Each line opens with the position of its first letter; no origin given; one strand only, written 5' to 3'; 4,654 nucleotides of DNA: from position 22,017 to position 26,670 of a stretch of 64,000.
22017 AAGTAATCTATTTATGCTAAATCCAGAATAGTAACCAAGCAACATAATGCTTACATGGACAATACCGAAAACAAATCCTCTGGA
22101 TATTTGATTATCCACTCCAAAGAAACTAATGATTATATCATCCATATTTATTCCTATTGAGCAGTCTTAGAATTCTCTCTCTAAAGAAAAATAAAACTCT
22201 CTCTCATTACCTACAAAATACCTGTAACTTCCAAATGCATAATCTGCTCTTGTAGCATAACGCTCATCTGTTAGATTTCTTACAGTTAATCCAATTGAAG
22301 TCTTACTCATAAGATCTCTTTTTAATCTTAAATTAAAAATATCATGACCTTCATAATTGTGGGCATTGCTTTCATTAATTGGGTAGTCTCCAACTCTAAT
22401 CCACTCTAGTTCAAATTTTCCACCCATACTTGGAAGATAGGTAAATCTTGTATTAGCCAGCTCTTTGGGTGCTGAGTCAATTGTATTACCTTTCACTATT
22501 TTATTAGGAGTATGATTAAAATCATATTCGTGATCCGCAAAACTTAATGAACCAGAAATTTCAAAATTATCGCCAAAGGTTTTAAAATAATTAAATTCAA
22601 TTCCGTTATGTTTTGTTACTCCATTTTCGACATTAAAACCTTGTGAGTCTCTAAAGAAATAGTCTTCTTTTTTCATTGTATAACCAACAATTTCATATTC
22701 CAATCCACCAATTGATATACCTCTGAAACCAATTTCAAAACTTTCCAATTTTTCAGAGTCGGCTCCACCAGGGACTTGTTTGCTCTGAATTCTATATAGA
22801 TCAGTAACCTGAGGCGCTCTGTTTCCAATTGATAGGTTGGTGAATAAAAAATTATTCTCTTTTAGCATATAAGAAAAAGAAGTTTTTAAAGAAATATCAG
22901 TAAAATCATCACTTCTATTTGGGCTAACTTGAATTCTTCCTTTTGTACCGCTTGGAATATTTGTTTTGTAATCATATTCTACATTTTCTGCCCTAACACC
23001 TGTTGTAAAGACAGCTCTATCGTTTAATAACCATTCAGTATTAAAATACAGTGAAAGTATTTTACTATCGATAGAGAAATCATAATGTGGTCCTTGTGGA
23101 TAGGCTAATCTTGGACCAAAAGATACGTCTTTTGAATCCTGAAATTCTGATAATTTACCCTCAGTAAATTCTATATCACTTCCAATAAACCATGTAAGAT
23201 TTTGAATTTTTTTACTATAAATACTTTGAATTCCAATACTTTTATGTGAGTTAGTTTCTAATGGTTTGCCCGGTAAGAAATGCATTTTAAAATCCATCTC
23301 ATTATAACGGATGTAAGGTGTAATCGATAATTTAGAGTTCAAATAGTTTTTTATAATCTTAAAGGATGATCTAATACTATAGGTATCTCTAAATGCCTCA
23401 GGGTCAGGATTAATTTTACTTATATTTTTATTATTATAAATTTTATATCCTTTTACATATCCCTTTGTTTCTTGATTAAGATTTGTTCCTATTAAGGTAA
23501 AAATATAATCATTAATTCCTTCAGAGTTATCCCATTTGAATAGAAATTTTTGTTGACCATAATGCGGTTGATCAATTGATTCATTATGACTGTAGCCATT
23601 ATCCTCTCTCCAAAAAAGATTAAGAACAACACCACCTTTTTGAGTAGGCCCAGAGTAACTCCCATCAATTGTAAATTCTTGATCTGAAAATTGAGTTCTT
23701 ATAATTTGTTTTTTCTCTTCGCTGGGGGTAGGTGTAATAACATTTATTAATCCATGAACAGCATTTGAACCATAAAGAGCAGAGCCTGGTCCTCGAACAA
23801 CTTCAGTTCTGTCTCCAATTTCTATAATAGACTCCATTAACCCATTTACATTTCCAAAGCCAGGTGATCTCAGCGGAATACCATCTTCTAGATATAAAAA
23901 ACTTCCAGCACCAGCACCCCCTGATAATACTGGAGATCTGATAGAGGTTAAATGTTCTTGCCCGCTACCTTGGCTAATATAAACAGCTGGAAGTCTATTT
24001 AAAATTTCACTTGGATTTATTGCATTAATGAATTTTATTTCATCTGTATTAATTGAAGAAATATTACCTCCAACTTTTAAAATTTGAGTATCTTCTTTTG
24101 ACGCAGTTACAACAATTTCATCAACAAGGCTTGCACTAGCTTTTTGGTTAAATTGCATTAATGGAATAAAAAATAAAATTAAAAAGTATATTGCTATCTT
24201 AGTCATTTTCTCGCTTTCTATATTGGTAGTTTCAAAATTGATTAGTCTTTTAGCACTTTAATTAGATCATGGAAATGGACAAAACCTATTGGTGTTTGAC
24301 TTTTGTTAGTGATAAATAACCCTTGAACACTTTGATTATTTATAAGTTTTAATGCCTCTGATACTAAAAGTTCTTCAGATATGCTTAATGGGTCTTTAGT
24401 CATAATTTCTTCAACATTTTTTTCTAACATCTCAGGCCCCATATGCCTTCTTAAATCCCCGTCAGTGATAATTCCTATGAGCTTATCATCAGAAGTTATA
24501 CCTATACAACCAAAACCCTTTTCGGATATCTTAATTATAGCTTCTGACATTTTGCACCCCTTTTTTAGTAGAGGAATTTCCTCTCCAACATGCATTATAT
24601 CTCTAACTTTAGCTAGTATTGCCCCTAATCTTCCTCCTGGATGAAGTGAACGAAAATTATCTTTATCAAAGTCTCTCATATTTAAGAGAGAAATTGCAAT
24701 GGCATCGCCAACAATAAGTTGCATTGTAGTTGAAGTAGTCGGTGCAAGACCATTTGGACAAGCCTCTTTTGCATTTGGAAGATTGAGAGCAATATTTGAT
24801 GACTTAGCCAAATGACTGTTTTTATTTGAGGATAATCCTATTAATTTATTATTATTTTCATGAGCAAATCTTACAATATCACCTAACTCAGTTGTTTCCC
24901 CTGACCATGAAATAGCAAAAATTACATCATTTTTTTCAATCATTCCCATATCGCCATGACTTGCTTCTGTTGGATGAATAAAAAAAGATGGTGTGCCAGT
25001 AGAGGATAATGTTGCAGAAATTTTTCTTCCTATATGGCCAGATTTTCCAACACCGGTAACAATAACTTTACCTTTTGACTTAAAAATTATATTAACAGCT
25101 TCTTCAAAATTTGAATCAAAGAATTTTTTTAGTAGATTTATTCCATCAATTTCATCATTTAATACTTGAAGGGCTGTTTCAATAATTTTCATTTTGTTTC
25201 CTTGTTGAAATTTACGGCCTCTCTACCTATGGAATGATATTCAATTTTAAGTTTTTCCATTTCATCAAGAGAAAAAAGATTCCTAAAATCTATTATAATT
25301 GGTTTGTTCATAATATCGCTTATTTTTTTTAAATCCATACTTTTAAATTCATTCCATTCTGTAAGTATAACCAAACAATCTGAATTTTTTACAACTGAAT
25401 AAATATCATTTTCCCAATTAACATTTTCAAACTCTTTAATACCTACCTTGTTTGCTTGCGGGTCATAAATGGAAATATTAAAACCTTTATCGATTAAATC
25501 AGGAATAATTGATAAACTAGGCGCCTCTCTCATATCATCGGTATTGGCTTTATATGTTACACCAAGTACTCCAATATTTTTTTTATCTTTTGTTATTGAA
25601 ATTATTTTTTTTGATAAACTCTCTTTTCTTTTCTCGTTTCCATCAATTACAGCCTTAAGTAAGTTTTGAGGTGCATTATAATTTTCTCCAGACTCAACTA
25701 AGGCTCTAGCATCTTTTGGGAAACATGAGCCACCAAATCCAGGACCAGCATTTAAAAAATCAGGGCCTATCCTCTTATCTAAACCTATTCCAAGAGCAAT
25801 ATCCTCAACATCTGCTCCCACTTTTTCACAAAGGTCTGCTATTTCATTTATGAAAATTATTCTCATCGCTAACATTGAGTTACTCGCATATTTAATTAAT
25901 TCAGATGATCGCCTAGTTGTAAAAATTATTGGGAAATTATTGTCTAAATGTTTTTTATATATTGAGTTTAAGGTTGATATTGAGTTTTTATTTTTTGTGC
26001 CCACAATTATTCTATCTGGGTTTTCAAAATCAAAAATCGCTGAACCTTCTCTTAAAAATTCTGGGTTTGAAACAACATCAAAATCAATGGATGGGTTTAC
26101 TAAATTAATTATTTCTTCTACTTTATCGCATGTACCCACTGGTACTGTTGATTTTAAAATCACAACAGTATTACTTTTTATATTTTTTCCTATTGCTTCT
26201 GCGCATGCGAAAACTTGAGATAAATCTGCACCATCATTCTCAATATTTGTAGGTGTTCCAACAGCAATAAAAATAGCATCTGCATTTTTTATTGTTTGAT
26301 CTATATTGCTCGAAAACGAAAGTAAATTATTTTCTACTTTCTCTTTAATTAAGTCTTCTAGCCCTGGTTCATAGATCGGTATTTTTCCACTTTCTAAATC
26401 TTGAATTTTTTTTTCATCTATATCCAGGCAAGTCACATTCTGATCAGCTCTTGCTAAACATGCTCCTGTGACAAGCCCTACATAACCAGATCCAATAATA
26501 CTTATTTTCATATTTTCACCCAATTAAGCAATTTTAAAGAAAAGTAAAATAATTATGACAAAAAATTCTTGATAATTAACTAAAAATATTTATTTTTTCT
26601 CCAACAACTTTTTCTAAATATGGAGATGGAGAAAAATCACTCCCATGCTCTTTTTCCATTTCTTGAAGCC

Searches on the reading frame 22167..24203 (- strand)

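Call 78: search_protein_families(library=pfam, proteins=[window:22167-24203:-], max_evalue=0.00001)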
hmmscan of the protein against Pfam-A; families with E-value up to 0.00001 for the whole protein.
window:22167-24203:- (678 aa): 2 families
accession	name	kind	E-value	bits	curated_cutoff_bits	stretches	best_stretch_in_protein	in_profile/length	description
PF00593.30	TonB_dep_Rec_b-barrel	-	5.7e-25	89.5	27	1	214-644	18-436/436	TonB dependent receptor-like, beta-barrel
PF07715.20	Plug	-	4e-12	47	23.9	1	43-151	4-106/107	TonB-dependent Receptor Plug Domain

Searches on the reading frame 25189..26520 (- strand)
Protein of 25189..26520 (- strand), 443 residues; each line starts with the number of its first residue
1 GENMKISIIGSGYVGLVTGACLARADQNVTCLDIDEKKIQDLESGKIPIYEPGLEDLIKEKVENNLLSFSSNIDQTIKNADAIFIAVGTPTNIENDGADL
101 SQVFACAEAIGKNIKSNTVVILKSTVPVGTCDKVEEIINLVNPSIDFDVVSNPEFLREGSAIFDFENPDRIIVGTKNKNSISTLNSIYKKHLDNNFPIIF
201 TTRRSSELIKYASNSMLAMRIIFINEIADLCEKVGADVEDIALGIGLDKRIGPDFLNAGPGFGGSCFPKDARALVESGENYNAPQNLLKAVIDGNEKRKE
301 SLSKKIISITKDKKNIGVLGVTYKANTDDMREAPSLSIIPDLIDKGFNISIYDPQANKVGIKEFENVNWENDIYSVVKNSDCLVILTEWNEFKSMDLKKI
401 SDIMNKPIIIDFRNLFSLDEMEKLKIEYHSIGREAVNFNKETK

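Call 78: search_protein_families(library=pfam, proteins=[window:25189-26520:-], max_evalue=0.00001)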
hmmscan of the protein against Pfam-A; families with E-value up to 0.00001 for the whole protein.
window:25189-26520:- (443 aa): 4 families
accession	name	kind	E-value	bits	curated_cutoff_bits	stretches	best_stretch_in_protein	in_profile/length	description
PF03721.20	UDPG_MGDP_dh_N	-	1.4e-65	220.9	27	1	4-186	1-186/187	UDP-glucose/GDP-mannose dehydrogenase family, NAD binding domain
PF03720.21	UDPG_MGDP_dh_C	-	3.9e-36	124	30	1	317-416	1-101/103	UDP-glucose/GDP-mannose dehydrogenase family, UDP binding domain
PF00984.24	UDPG_MGDP_dh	-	6.3e-34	116.4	25.4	1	204-296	1-93/94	UDP-glucose/GDP-mannose dehydrogenase family, central domain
PF02558.23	ApbA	-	1.2e-08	35.1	22.2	0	6-87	1-74/150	Ketopantoate reductase PanE/ApbA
